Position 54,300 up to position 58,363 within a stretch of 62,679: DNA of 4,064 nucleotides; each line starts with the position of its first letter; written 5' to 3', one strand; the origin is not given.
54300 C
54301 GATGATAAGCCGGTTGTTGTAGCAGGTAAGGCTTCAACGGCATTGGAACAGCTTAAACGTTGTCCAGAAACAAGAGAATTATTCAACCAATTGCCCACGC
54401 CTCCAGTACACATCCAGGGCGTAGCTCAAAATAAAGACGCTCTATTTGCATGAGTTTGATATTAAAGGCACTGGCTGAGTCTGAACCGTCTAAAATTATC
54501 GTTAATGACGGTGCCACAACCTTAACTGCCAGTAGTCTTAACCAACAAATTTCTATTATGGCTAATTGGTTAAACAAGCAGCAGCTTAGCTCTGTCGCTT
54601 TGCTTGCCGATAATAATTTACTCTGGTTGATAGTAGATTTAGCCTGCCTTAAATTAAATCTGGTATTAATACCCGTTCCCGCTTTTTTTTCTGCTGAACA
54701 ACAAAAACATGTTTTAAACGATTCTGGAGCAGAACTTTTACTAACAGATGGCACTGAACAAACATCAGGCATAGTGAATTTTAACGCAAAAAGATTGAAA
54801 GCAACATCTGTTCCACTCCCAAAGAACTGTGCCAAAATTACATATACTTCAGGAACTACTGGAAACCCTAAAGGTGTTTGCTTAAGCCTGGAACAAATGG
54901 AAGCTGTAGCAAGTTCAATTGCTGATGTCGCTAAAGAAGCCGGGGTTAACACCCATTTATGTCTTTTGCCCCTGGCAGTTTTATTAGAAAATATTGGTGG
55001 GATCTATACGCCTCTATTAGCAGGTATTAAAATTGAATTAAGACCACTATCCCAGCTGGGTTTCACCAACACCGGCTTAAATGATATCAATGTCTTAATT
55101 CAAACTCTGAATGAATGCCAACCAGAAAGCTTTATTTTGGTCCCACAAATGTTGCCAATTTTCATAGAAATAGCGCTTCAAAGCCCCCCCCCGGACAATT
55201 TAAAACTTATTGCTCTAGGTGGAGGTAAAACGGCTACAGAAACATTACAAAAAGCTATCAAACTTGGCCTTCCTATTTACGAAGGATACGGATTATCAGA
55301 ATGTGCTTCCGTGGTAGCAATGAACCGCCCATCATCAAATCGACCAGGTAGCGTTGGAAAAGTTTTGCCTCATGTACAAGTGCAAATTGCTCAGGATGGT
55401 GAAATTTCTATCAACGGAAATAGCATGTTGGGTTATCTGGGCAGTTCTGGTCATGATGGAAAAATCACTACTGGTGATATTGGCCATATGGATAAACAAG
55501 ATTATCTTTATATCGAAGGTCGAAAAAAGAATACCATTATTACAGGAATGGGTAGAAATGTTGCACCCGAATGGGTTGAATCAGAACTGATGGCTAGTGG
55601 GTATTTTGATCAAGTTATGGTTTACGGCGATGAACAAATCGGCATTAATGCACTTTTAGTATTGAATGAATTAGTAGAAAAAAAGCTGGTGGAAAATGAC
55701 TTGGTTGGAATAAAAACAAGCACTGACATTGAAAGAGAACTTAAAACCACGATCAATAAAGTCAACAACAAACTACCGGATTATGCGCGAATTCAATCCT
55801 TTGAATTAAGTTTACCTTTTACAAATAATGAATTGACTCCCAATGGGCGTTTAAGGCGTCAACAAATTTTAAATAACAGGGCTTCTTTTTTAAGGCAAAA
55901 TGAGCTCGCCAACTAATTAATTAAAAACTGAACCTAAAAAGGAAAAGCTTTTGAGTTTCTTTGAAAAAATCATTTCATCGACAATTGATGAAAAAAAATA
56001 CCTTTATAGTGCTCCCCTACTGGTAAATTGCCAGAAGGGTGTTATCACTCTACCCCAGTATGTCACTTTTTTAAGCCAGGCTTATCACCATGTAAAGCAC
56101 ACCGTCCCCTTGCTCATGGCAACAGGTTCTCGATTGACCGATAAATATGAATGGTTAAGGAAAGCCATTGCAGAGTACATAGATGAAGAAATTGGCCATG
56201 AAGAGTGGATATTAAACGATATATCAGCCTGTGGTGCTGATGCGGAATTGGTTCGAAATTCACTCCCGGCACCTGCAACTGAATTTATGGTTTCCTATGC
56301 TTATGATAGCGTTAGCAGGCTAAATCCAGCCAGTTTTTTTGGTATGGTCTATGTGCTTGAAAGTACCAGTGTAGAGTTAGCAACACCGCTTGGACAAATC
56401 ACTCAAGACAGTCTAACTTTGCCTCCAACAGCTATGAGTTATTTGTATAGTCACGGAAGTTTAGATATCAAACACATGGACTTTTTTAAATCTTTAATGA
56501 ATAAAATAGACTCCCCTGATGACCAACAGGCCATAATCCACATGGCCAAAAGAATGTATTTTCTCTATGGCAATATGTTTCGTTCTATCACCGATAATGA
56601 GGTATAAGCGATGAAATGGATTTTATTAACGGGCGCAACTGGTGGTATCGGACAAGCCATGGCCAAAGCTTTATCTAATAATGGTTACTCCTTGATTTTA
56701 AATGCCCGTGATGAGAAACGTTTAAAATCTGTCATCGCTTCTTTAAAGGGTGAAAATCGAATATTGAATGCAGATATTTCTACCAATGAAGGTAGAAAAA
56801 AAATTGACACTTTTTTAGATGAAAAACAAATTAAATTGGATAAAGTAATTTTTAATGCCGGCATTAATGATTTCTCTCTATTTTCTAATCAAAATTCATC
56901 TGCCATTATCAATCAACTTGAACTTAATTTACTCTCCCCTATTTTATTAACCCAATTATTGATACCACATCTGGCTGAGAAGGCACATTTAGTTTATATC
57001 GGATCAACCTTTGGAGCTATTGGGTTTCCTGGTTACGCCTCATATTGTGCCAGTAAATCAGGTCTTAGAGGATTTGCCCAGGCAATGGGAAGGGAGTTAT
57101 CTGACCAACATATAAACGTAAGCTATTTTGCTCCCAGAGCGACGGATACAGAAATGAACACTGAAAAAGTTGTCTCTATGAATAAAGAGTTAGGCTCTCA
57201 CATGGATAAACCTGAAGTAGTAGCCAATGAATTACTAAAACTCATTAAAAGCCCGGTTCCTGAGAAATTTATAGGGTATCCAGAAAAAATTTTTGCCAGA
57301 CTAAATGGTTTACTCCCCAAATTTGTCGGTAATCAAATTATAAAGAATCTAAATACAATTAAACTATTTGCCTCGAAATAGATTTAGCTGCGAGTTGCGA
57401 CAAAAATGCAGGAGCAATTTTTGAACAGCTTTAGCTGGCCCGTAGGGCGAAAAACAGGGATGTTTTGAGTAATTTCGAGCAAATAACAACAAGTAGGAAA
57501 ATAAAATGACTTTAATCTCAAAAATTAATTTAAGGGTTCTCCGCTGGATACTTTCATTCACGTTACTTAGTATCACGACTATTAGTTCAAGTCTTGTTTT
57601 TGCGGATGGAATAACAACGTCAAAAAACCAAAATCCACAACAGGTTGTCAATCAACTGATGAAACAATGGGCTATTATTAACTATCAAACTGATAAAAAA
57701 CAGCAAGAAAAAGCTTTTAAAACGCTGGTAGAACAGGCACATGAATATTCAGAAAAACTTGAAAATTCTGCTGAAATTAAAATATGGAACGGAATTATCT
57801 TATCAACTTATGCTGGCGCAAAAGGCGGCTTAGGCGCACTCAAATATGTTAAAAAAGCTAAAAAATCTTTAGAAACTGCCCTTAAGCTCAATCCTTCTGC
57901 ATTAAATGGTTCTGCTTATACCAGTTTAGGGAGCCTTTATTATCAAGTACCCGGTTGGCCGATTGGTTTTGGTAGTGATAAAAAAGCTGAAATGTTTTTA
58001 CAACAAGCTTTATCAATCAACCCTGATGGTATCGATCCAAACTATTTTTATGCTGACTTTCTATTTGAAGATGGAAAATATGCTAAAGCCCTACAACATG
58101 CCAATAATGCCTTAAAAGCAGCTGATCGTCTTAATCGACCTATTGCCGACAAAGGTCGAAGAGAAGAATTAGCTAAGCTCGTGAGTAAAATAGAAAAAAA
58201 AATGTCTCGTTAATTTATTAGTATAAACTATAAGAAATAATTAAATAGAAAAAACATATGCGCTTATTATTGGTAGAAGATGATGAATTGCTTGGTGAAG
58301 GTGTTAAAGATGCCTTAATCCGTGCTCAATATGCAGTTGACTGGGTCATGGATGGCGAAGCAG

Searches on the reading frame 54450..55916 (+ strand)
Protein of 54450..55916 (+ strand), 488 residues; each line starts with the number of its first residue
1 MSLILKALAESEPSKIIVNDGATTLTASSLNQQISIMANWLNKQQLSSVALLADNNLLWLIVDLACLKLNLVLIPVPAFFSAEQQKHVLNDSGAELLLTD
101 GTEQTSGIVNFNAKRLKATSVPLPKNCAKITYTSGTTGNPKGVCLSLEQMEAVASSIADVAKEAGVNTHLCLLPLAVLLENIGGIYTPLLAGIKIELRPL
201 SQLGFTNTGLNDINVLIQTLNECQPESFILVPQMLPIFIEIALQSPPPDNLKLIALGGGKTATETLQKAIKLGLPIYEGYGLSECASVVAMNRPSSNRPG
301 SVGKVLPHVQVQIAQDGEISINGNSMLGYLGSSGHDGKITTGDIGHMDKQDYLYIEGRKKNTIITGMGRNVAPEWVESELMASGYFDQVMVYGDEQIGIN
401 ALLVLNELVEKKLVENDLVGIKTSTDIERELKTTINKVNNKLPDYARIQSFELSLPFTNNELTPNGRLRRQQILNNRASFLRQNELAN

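Call 7: search_protein_families(library=pfam, proteins=[window:54450-55916:+], max_evalue=0.01)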
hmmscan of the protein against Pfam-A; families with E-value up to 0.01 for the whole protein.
window:54450-55916:+ (488 aa): 2 families
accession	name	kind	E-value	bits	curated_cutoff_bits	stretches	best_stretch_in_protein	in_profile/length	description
PF00501.34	AMP-binding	-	3.7e-46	158.1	29.9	1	9-317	5-359/384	AMP-binding enzyme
PF23562.2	AMP-binding_C_3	-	2.3e-05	25.2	20.8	1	361-475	2-110/124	AMP-binding enzyme C-terminal domain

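Call 8: search_protein_families(library=ncbifam, proteins=[window:54450-55916:+], max_evalue=0.001)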
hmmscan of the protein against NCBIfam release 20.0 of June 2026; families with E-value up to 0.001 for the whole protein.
window:54450-55916:+ (488 aa): 92 families (the best 25 are shown)
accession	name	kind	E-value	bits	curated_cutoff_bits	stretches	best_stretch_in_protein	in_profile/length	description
TIGR01923.1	menE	equivalog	3.2e-46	158.1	330.15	1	29-395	4-383/442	o-succinylbenzoate--CoA ligase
NF004837.0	PRK06187.1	subfamily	3.1e-42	144.5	476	2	124-394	169-458/531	long-chain-fatty-acid--CoA ligase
NF002966.0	PRK03640.1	equivalog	6.4e-39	133.9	556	1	5-395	8-417/483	o-succinylbenzoate--CoA ligase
NF006539.0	PRK09029.1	equivalog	1.2e-31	110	494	1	7-395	11-390/458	o-succinylbenzoate--CoA ligase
NF038343.1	ligase_FadD11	exception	7.6e-31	107.1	950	2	254-478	332-574/585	fatty acid--CoA ligase FadD11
NF052269.1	Staph_lig_FadD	equivalog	1.2e-30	106.3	650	2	112-395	138-428/499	long-chain-fatty-acid--CoA ligase FadD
NF005660.0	PRK07445.1-2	equivalog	1.2e-29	103.4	525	1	218-396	149-330/397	O-succinylbenzoic acid--CoA ligase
NF005714.0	PRK07529.1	subfamily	1.7e-28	99.3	632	1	111-382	204-497/640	acyl-CoA synthetase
NF005801.1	PRK07656.1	equivalog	2.6e-26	92.3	657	2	123-396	162-441/500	FadD3 family acyl-CoA ligase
TIGR03098.1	ligase_PEP_1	hypoth_equivalog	5.8e-26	91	592.35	3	122-318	160-349/517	acyl-CoA ligase (AMP-forming), exosortase A system-associated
NF006572.0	PRK09088.1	equivalog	3.9e-25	88.5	696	1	24-386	28-414/491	acyl-CoA synthetase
NF005662.0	PRK07445.1-4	equivalog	3.6e-24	85.1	640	1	30-394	29-396/467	O-succinylbenzoic acid--CoA ligase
NF005858.0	PRK07787.1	subfamily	7.3e-24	84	575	2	13-162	15-166/471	acyl-CoA synthetase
NF005702.0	PRK07514.1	subfamily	3.6e-23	81.7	558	1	125-381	157-421/506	malonyl-CoA synthase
NF005291.0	PRK06814.1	equivalog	4e-23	81.3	1349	2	251-361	909-1034/1140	acyl-[ACP]--phospholipid O-acyltransferase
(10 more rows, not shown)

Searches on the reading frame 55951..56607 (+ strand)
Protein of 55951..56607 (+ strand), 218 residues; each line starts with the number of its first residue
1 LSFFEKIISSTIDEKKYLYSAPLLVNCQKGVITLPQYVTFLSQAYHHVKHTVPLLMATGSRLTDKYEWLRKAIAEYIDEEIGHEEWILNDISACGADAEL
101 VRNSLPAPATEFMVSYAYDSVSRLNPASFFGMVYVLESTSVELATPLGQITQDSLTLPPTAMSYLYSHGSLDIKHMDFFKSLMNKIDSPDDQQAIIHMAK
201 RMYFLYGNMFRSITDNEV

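Call 7: search_protein_families(library=pfam, proteins=[window:55951-56607:+], max_evalue=0.01)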
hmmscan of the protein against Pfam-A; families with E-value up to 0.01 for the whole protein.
window:55951-56607:+ (218 aa): 3 families
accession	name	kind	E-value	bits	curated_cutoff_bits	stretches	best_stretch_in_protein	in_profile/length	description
PF14518.11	Haem_oxygenas_2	-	3.6e-29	102.2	28.9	1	39-206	2-176/177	Iron-containing redox enzyme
PF03070.21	TENA_THI-4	-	3e-08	34.1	22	1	22-152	15-144/210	TENA/THI-4/PQQC family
PF01126.25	Heme_oxygenase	-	0.00025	21.4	23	1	71-211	62-203/204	Heme oxygenase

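Call 8: search_protein_families(library=ncbifam, proteins=[window:55951-56607:+], max_evalue=0.001)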
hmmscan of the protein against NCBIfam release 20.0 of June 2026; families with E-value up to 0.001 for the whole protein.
window:55951-56607:+ (218 aa): 1 family
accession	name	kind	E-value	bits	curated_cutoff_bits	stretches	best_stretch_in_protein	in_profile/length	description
TIGR04305.1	fol_rel_CADD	subfamily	1.1e-07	31.6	200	1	6-206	3-204/212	CADD family putative folate metabolism protein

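Call 37: find_related_loci(query=A2, collection=metagenome_contigs, flank=8000)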
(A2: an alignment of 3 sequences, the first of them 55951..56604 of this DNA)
Query A2 (218 aa) in metagenome_contigs; peptide patterns used: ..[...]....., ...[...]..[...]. (x = any residue, [..] = any of these).
600 stretches matched a pattern (row limit reached: there are more); 503 encode a relative of the query (tblastn E <= 1e-3); the best 80 are kept; 80 distinct loci.
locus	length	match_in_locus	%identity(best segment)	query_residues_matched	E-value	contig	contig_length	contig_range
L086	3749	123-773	59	1-217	5e-91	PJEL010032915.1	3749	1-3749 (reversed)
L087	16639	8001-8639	58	1-213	1e-89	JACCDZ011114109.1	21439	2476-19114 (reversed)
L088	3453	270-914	60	1-215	2e-90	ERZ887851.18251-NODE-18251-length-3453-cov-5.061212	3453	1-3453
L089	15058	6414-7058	60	1-215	3e-89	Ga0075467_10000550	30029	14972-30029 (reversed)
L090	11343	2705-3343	60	1-213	3e-89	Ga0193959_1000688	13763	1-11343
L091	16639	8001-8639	58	1-213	2e-87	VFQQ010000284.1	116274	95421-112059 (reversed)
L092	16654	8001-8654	59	1-218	2e-87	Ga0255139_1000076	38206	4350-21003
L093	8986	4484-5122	59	1-213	4e-87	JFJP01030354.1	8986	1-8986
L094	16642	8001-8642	59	1-214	8e-87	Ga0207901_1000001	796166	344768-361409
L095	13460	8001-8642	58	1-214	8e-87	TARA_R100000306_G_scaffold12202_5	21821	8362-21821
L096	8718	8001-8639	61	1-213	9e-87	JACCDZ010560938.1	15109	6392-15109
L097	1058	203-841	59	1-213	5e-94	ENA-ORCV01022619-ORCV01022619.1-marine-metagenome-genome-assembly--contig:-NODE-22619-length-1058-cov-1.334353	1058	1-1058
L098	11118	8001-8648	58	1-216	1e-86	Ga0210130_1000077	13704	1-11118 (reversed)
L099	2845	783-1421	58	1-213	1e-87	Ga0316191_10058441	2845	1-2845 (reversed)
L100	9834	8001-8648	58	1-216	5e-86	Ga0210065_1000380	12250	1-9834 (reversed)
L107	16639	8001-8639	59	1-213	1e-85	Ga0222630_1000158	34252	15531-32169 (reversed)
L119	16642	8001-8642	57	1-214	1e-84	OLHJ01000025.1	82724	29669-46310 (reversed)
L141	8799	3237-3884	57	1-216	2e-83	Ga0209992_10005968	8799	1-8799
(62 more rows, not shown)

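Call 57: search_protein_families(library=pfam, proteins=[L107:3972-5636:+, L119:4132-4935:+, L119:4986-5624:+, L141:432-956:+], max_evalue=0.001)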
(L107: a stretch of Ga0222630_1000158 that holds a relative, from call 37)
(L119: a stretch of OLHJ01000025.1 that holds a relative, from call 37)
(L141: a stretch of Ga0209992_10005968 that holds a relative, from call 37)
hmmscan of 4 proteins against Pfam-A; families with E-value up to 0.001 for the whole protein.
L107:3972-5636:+ (555 aa): 2 families
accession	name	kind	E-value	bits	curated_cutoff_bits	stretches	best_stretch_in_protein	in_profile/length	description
PF00884.28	Sulfatase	-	6.3e-45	154.2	25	1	249-538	3-301/301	Sulfatase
PF08019.17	EptA_B_N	-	7.1e-12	45.9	22.3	1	63-181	2-120/152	Phosphoethanolamine transferase EptA/EptB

L119:4132-4935:+ (268 aa): 1 family
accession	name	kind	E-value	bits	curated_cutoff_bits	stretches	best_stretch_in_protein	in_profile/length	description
PF06293.20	Kdo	-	2.3e-29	102.8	21.3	1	58-246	2-194/207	Lipopolysaccharide kinase (Kdo/WaaP) family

L119:4986-5624:+ (213 aa): 9 families
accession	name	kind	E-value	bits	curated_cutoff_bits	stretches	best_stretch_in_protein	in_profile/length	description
PF13649.12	Methyltransf_25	-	1.5e-16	61.3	27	1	47-137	1-92/97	Methyltransferase domain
PF08241.18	Methyltransf_11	-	1.4e-14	54.9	21.2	1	48-137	1-86/95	Methyltransferase domain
PF13847.12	Methyltransf_31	-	1.1e-11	45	27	1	45-148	5-113/145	Methyltransferase domain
PF13489.12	Methyltransf_23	-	5.6e-11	42.9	27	1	41-188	20-160/164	Methyltransferase domain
PF08242.18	Methyltransf_12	-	1.3e-08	35.9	30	1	48-132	1-86/98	Methyltransferase domain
PF05175.20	MTS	-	1.3e-06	28.7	23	1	37-115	25-105/170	Methyltransferase small domain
PF03848.20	TehB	-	3.3e-06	27.1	20.4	1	42-111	29-98/193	Tellurite resistance protein TehB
PF05724.17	TPMT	-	0.00057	20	26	1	31-97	25-88/218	Thiopurine S-methyltransferase (TPMT)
PF07021.18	MetW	-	0.00058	20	21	1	46-156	16-118/193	Methionine biosynthesis protein MetW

L141:432-956:+ (175 aa): 0 families

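Call 62: search_solved_structures(query=A2, max_evalue=0.01)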
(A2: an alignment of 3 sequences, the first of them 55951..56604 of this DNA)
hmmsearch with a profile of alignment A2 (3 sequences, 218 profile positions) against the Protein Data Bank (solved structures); distinct sequences matched with E-value up to 0.01: 4.
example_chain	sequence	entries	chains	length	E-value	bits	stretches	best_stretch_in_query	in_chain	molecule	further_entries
3dde_A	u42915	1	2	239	4.5e-21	78.3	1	17-213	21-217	TENA/THI-4 protein, Domain of Unknown Function with a Heme Oxygenase-like Fold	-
9ypi_A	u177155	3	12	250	0.00011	24.7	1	73-211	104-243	Mangotoxin biosynthesis protein MboA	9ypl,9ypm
1rcw_A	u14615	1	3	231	0.00021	23.8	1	11-207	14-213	CT610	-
8va9_A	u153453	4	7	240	0.00023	23.7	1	11-207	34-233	4-aminobenzoate synthase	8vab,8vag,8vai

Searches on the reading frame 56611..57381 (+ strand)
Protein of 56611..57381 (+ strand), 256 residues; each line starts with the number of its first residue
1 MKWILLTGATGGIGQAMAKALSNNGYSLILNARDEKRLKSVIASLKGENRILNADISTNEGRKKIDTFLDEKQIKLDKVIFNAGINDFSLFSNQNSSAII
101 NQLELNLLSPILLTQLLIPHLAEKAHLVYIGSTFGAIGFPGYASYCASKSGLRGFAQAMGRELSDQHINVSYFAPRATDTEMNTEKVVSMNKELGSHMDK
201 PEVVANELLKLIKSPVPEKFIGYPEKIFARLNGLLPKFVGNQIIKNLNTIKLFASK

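Call 7: search_protein_families(library=pfam, proteins=[window:56611-57381:+], max_evalue=0.01)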
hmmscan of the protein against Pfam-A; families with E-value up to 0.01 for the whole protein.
window:56611-57381:+ (256 aa): 7 families
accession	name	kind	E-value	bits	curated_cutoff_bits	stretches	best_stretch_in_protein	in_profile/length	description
PF00106.31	adh_short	-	3.5e-38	131.5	26.6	1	2-186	1-190/195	short chain dehydrogenase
PF13561.12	adh_short_C2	-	2.7e-25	89.8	27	1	8-186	1-183/236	Enoyl-(Acyl carrier protein) reductase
PF08659.16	KR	-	1.7e-11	44.8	22.6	1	4-160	3-164/180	KR domain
PF01370.27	Epimerase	-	6.8e-05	22.8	20.9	1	4-100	1-88/240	NAD dependent epimerase/dehydratase family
PF08643.16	DUF1776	-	0.00031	20.7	25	1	20-171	23-192/294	Fungal family of unknown function (DUF1776)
PF13460.12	NAD_binding_10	-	0.00081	19.7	27.2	1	8-58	1-50/184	NAD(P)H-binding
PF02719.21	Polysacc_synt_2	-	0.0091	15.6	20.2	0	4-70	1-74/293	Polysaccharide biosynthesis protein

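Call 8: search_protein_families(library=ncbifam, proteins=[window:56611-57381:+], max_evalue=0.001)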
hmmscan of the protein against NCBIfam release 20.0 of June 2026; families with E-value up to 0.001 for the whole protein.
window:56611-57381:+ (256 aa): 217 families (the best 25 are shown)
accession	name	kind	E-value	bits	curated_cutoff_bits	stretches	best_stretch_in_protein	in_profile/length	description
NF006565.0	PRK09072.1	equivalog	1.9e-89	299.7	238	1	3-255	7-261/265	SDR family oxidoreductase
NF005878.0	PRK07825.1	subfamily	3e-33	115.4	287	1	2-253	10-258/278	short chain dehydrogenase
NF047420.2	EF_P_mod_YmfI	equivalog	4.6e-32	111.7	238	1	3-187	1-187/236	elongation factor P 5-aminopentanone reductase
NF006073.0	PRK08219.1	equivalog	1.5e-31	109.9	218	1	2-191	4-187/227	SDR family oxidoreductase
NF006123.0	PRK08267.1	equivalog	1.8e-30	106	261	1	1-248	2-257/261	SDR family oxidoreductase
NF004825.0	PRK06181.1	equivalog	4.3e-30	104.9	215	1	2-197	7-207/268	SDR family oxidoreductase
NF005672.0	PRK07454.1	equivalog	1.3e-28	99.8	234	1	2-216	7-225/241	SDR family oxidoreductase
NF005594.0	PRK07326.1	equivalog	1.5e-28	100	271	1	2-213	7-217/237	SDR family oxidoreductase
NF005495.0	PRK07109.1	subfamily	3.9e-28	98.7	264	1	2-240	9-256/334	SDR family oxidoreductase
TIGR01830.1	3oxo_ACP_reduc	equivalog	3.5e-27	95.6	297.75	1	5-186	2-189/239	3-oxoacyl-[acyl-carrier-protein] reductase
NF040690.1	mycolate_SDR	equivalog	5.5e-27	94.8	380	1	4-185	11-196/265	mycolate reductase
NF005806.0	PRK07666.1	equivalog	1.2e-26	93.5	286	1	3-210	9-219/239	3-ketoacyl-ACP reductase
NF005075.0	PRK06500.1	equivalog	1.3e-26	93.5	336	1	2-185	7-190/249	SDR family oxidoreductase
NF009466.0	PRK12826.1-2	subfamily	2.3e-26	92.8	222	1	4-194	6-203/248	3-oxoacyl-ACP reductase FabG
NF005881.0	PRK07832.1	equivalog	3e-26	92.3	296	1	3-184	11-200/287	SDR family oxidoreductase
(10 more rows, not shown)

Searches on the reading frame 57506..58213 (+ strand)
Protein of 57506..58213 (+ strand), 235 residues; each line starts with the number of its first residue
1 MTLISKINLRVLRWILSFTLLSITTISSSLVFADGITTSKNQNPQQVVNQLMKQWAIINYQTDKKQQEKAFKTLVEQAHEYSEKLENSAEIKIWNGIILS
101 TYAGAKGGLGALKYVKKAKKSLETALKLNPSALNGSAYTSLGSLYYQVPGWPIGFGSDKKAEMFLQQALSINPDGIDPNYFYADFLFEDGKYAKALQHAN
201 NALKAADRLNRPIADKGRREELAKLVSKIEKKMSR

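Call 7: search_protein_families(library=pfam, proteins=[window:57506-58213:+], max_evalue=0.01)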
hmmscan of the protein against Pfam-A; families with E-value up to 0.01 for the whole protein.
window:57506-58213:+ (235 aa): 9 families
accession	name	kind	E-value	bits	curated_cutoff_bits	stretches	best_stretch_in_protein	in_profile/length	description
PF14559.12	TPR_19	-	4.9e-06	27.2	25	1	160-206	9-55/68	Tetratricopeptide repeat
PF07719.23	TPR_2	-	8.9e-05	22.8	27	0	180-205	5-30/34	Tetratricopeptide repeat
PF00515.34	TPR_1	-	9e-05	22.6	27.8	0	116-131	18-33/34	Tetratricopeptide repeat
PF13428.12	TPR_14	-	0.00015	22.6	23.5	0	180-206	5-31/44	Tetratricopeptide repeat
PF13424.12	TPR_12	-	0.00021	21.9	30.1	0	181-209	8-36/77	Tetratricopeptide repeat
PF13181.12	TPR_8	-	0.00044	20.6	25.7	0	111-131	13-33/34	Tetratricopeptide repeat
PF13414.12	TPR_11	-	0.00048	20.2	26.8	0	117-147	12-40/42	TPR repeat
PF13431.12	TPR_17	-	0.0011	19.5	24.4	0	165-197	2-34/34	Tetratricopeptide repeat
PF13432.12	TPR_16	-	0.0022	18.9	32.7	0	179-206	34-61/65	Tetratricopeptide repeat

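Call 8: search_protein_families(library=ncbifam, proteins=[window:57506-58213:+], max_evalue=0.001)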
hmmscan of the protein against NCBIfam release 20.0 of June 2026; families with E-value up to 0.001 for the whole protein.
window:57506-58213:+ (235 aa): 3 families
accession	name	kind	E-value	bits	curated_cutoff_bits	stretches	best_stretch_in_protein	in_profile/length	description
NF045602.2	BstC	equivalog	2.5e-11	43.5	350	1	111-205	130-223/250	sterol transporter outer membrane protein BstC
TIGR02521.1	type_IV_pilW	equivalog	1.6e-09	37.6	154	1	115-205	47-128/234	type IV pilus biogenesis/stability protein PilW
TIGR02917.1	PEP_TPR_lipo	equivalog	0.00014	19.9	312.2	1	71-208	106-225/899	XrtA/PEP-CTERM system TPR-repeat protein PrsT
